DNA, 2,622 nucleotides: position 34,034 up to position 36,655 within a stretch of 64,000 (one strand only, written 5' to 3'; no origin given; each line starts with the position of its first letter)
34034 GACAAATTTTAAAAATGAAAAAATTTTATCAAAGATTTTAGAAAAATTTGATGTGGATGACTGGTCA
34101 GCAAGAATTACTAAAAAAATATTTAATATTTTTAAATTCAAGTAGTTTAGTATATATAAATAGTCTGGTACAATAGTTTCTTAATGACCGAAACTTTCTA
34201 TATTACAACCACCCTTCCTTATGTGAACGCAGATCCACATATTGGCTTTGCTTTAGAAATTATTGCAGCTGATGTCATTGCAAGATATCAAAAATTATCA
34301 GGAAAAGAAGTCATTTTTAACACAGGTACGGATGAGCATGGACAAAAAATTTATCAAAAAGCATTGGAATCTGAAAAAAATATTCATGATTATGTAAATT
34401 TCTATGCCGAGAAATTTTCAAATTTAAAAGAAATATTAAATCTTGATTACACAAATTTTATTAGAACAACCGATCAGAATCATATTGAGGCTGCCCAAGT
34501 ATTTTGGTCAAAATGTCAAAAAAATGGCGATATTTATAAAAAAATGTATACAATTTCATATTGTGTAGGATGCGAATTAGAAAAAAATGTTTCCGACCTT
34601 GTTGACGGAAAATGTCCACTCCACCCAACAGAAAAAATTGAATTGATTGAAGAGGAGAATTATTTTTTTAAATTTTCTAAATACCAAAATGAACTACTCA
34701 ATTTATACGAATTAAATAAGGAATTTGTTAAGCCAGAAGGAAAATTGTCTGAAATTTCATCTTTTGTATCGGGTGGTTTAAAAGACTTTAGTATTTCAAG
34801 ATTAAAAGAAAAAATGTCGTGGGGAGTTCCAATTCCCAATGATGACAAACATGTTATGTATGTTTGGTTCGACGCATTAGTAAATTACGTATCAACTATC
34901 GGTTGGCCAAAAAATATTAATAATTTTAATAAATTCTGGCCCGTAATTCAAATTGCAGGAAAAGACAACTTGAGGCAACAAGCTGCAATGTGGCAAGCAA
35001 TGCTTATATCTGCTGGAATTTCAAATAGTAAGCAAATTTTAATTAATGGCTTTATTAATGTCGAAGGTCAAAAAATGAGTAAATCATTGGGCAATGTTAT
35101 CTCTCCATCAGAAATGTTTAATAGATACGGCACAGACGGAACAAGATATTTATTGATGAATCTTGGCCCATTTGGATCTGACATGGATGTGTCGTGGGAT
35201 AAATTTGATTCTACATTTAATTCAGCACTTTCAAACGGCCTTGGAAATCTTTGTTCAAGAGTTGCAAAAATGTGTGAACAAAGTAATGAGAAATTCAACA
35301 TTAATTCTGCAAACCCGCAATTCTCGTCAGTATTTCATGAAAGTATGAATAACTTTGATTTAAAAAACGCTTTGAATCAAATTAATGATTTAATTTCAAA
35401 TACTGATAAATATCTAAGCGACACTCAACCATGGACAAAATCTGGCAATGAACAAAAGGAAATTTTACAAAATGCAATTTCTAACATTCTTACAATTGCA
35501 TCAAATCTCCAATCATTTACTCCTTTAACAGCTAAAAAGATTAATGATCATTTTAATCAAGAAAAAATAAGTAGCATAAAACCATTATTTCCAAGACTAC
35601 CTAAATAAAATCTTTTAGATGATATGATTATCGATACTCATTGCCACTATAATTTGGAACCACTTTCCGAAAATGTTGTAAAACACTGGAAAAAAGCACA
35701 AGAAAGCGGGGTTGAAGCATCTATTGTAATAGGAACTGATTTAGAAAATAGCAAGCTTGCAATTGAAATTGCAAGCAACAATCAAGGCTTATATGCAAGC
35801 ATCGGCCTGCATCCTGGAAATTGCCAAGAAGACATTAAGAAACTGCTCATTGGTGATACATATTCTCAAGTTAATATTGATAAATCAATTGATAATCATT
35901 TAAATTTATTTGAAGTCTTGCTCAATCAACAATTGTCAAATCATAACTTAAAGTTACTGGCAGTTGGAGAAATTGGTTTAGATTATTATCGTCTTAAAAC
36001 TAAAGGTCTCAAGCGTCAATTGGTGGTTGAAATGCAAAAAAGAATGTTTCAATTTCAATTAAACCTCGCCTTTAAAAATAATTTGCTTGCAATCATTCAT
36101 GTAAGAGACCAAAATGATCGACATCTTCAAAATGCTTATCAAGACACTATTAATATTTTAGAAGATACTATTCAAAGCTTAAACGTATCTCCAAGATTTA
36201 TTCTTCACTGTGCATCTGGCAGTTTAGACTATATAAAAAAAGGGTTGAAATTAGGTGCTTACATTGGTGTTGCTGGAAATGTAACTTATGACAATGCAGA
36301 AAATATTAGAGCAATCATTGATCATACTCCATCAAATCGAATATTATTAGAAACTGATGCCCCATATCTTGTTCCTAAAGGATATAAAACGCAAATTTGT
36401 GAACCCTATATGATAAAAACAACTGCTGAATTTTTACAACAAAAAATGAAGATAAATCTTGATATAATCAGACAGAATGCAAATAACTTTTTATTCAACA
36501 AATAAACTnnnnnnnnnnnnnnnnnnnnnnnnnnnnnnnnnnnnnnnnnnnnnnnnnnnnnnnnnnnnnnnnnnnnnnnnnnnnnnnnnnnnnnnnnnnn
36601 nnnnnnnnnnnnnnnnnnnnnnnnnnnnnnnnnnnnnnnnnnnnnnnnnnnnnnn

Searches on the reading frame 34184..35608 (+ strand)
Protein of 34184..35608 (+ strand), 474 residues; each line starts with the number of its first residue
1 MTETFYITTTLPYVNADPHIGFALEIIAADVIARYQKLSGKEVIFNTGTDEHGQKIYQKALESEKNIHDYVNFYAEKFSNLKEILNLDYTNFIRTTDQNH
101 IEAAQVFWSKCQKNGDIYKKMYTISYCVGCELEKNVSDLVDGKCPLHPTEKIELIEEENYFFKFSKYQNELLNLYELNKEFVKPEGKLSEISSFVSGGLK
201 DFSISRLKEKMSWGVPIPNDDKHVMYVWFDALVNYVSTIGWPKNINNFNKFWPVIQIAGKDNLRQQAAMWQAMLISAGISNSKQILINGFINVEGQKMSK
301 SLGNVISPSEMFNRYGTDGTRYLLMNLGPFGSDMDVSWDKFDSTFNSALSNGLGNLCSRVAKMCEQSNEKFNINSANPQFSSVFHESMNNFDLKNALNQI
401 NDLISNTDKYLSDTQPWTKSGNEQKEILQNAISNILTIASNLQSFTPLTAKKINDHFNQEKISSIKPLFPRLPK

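Call 11: search_protein_families(library=pfam, proteins=[window:34184-35608:+], max_evalue=0.0001)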
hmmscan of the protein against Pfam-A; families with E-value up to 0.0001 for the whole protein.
window:34184-35608:+ (474 aa): 3 families
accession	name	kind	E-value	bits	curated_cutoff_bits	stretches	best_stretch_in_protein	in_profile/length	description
PF09334.17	tRNA-synt_1g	-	9e-93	311.6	20.1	2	137-360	162-390/391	tRNA synthetases class I (M)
PF00133.28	tRNA-synt_1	-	4.7e-35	121.6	22.7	2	221-336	295-413/414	tRNA synthetases class I (I, L, M and V)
PF01406.26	tRNA-synt_1e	-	3.9e-15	56.5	27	2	282-326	238-282/301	tRNA synthetases class I (C) catalytic domain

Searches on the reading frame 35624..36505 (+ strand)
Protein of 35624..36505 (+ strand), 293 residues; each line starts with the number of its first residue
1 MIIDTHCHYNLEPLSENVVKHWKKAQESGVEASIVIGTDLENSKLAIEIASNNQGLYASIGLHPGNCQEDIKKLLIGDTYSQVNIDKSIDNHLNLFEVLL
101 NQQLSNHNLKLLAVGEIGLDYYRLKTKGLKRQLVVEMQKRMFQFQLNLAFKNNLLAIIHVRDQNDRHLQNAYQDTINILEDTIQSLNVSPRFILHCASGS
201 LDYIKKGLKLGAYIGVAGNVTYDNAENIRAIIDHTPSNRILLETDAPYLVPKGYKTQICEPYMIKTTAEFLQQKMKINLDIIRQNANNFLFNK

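Call 11: search_protein_families(library=pfam, proteins=[window:35624-36505:+], max_evalue=0.0001)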
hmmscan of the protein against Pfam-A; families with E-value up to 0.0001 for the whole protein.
window:35624-36505:+ (293 aa): 1 family
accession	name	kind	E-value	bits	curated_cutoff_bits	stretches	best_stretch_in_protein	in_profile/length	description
PF01026.27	TatD_DNase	-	1.5e-55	188.8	27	1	3-285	1-243/253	TatD related DNase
